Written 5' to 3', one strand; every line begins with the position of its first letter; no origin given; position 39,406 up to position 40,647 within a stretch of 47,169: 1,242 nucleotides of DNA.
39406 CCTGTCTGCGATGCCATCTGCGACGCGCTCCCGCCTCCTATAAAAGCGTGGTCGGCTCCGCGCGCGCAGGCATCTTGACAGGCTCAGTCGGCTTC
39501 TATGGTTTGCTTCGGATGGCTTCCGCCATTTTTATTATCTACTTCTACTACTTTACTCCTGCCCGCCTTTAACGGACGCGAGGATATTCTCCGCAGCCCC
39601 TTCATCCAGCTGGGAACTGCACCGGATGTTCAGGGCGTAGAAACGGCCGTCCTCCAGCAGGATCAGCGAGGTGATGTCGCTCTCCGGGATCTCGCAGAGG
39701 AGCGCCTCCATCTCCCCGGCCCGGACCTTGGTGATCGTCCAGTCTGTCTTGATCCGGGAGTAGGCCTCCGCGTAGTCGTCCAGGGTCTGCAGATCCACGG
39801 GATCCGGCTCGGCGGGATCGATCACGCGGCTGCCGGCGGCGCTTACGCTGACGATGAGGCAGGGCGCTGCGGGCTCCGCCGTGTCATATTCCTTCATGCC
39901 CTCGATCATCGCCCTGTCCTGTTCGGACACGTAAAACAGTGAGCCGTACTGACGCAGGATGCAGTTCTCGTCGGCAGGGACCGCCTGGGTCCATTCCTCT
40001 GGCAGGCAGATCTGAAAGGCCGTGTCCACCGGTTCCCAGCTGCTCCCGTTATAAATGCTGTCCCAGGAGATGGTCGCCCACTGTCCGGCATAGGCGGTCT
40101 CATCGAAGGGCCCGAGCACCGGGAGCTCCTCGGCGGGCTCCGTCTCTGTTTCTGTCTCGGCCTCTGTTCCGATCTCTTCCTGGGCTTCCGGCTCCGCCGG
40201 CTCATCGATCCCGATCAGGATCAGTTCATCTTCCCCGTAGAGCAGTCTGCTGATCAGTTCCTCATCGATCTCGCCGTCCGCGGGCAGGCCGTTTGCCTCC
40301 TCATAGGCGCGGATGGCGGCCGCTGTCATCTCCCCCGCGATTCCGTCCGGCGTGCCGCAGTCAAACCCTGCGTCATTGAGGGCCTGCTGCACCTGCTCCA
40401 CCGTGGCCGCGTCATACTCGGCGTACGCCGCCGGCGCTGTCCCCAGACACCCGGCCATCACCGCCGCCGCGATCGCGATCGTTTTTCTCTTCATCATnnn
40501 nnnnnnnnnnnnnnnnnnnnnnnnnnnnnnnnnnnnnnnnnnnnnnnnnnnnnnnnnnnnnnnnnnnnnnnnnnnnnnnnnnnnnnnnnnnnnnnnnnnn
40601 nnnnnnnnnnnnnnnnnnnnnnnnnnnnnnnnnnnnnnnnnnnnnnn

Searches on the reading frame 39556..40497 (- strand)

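Call 9: search_protein_families(library=pfam, proteins=[window:39556-40497:-], max_evalue=0.01)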
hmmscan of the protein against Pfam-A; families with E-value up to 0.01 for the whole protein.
window:39556-40497:- (314 aa): 1 family
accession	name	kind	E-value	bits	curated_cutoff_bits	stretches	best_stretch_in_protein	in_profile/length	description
PF01471.23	PG_binding_1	-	1.6e-14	54.2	23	1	32-85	4-57/57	Putative peptidoglycan binding domain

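Call 16: search_protein_families(library=padloc, proteins=[window:39556-40497:-], max_evalue=0.01)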
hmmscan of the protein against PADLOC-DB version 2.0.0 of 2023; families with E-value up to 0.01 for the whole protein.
window:39556-40497:- (314 aa): 0 families
